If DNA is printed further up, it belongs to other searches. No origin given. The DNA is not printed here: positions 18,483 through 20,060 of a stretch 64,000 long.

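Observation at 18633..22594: Translationally coupled operon: YkuD-fold (Csd6/YafK-like) enzyme, Csd4/Pgp1-like carboxypeptidase and an ExeA-like membrane AAA ATPase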

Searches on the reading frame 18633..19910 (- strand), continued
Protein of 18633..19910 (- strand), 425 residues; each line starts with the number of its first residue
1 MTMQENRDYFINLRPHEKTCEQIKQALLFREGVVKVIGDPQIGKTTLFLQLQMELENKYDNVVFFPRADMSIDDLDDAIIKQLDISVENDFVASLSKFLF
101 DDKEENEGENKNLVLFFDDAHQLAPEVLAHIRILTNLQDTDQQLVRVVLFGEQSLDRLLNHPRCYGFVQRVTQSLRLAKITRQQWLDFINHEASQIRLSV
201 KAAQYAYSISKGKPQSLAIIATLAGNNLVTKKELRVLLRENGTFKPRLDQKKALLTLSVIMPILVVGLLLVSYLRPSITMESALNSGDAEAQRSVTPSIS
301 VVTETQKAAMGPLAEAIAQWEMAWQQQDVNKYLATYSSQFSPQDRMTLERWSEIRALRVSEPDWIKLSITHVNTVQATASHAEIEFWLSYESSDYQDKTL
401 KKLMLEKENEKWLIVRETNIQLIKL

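Call 52: find_encoding_contigs(protein=P0154, flank=8000, max_places=1)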
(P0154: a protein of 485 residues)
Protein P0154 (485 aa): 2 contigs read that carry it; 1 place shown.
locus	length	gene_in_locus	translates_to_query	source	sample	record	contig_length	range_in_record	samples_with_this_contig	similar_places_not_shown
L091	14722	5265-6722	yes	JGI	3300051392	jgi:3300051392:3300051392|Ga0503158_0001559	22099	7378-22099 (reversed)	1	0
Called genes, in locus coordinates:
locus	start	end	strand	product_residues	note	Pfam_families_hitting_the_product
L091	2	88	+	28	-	?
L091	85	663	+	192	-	PF00293:NUDIX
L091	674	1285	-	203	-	PF00702:Hydrolase, PF12710:HAD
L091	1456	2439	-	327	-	PF00126:HTH_1, PF03466:LysR_substrate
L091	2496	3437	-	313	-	PF06189:5-nucleotidase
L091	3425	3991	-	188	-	PF01625:PMSR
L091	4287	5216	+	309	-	PF13191:AAA_16, PF13401:AAA_22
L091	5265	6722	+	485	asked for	PF13191:AAA_16 (weak), PF09848:SLFN-g3_helicase, PF13401:AAA_22, PF24125:Cds6_C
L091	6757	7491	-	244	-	PF03740:PdxJ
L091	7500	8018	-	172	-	-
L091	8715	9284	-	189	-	PF01066:CDP-OH_P_transf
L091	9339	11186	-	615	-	PF01541:GIY-YIG, PF27096:UvrC_M, PF02151:UVR (weak), PF22920:UvrC_RNaseH, PF08459:UvrC_RNaseH_dom, PF00633:HHH (faint), PF12826:HHH_2 (weak), PF14520:HHH_5, +1 more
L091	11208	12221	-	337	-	PF01565:FAD_binding_4, PF02873:MurB_C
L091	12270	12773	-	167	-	PF01451:LMWPc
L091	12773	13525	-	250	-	PF02348:CTP_transf_3, PF12804:NTP_transf_3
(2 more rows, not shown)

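Call 53: find_encoding_contigs(protein=P0133, flank=8000, max_places=1)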
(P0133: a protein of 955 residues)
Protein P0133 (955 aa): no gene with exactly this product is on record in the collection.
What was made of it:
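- Tried and rejected: One context look-up found no record (P0133, call 53).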

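Call 58: predict_structure(alignment_id=A3)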
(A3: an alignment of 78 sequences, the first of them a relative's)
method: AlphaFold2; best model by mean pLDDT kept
length: 425 residues; sequences in the alignment: 78
mean_pLDDT: 85.3   pTM: 0.64
mean pLDDT of the five models: 85.3, 85.1, 84.9, 83.8, 82.7
residues with pLDDT >= 90: 276; 70-90: 72; 50-70: 37; < 50: 40
segments of 3 or more residues with pLDDT < 50: 1-8, 274-303
pLDDT, mean of each block of 10 residues (from residue 1): 42 79 90 93 92 85 95 98 95 96 82 95 98 94 95 98 96 96 89 78 94 90 90 95 70 64 65 45 41 40 53 95 98 98 89 97 96 93 96 96 97 96 87
secondary structure, 60 per line:
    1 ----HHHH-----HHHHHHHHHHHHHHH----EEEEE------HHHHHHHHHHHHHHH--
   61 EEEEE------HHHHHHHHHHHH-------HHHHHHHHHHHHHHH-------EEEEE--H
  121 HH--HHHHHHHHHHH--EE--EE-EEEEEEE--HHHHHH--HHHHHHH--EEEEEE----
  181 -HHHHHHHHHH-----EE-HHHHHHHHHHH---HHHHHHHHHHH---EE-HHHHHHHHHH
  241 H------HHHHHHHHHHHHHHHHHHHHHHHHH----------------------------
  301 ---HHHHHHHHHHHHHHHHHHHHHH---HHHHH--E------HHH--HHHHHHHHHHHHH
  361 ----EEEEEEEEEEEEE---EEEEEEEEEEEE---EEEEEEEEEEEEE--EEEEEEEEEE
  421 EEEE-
elements in order: H5-8 H14-28 E33-37 H44-58 E61-65 H72-83 H91-105 E113-117 H125-135 E145-151 H154-159 H162-168 E171-176 H182-191 H200-210 H214-224 H231-241 H248-272 H304-325 H329-333 H348-360 E365-377 E381-392 E396-408 E411-424
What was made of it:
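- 18633..19910 (-): Gene 3: bitopic inner-membrane AAA+ protein. Cytoplasmic NTPase aa 10-245 (Walker A 38-45, Walker B 114-119 = VLFFDD), TM about aa 248-272, disordered linker 274-303, periplasmic Cds6_C NTF2 aa 304-424. AF2 pLDDT 85 (call 58).
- On ExeA/GspA-type ATPases: The model shows AAA+ at 10-245, a helix at 248-272 and a C-terminal domain (call 58).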

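Call 61: fold_search(model_id=the predicted structure, library=pdb)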
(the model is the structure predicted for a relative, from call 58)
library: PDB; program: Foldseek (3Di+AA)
matches with E <= 10: 1580; with E <= 0.001: 491
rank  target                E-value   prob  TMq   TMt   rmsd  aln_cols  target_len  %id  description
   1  1fnn_A                2.6e-08  1.00  0.40  0.44   4.6       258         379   18  CRYSTAL STRUCTURE OF CDC6P FROM PYROBACULUM AEROPHILUM (released 2000-10-04)
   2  7o21_A                4.3e-08  1.00  0.25  0.38   2.1       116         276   23  Structure of Bdellovibrio bacteriovorus Bd1075 (released 2021-04-21)
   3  7o21_B                6.9e-08  1.00  0.25  0.39   2.1       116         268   23  Structure of Bdellovibrio bacteriovorus Bd1075 (released 2021-04-21)
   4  7jgr_G                9.7e-08  1.00  0.43  0.48   6.2       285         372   18  Structure of Drosophila ORC bound to DNA (84 bp) and Cdc6 (released 2020-09-09)
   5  2chg_A                2.3e-07  1.00  0.36  0.63   4.6       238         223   16  Replication Factor C domains 1 and 2 (released 2006-06-06)
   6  1w5s_B                2.8e-07  1.00  0.40  0.42   5.0       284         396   14  Structure of the Aeropyrum Pernix ORC2 protein (ADP form) (released 2004-10-05)
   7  2xsz_B                2.8e-07  1.00  0.36  0.45   6.8       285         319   17  The dodecameric human RuvBL1:RuvBL2 complex with truncated domains II (released 2011-10-05)
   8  8efy_C                2.9e-07  1.00  0.33  0.44   6.0       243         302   17  Structure of double homo-hexameric AAA+ ATPase RuvB motors (released 2023-05-10)
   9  8xvc_A                3.1e-07  1.00  0.39  0.65   4.5       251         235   21  CryoEM structure of ADP-DNA-MuB conformation1 (released 2024-08-14)
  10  1w5t_A                3.5e-07  1.00  0.40  0.43   4.8       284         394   13  Structure of the Aeropyrum Pernix ORC2 protein (ADPNP-ADP complexes) (released 2004-10-05)
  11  2chg_B                3.5e-07  1.00  0.36  0.63   5.1       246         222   16  Replication Factor C domains 1 and 2 (released 2006-06-06)
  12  7pbl_A                4.7e-07  1.00  0.31  0.41   7.7       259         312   13  RuvAB branch migration motor complexed to the Holliday junction - RuvB AAA+ state s1 [t2 dataset] (released 2022-09-14)
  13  7jpq_D                5.9e-07  1.00  0.37  0.39   5.7       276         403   17  ORC-O2-5: Human Origin Recognition Complex (ORC) with subunits 2,3,4,5 (released 2020-09-02)
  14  1w5s_A                6.2e-07  1.00  0.40  0.43   4.9       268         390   13  Structure of the Aeropyrum Pernix ORC2 protein (ADP form) (released 2004-10-05)
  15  8efv_A                6.2e-07  1.00  0.34  0.44   7.5       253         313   17  Structure of single homo-hexameric Holliday junction ATP-dependent DNA helicase RuvB motor (released 2023-05-10)
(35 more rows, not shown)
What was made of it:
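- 18633..19910 (-): Foldseek: Cdc6/ORC, RFC, RuvB and MuB for the N-domain; Bd1075 NTF2 at rmsd 2.1 A for the C-domain (call 61).
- Confident AAA+ / TM / NTF2 model (calls 58, 61).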

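Call 77: search_protein_families(library=padloc, proteins=[window:18633-19910:-], max_evalue=0.01)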
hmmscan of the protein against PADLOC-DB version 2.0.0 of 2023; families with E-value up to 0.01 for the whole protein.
window:18633-19910:- (425 aa): 0 families
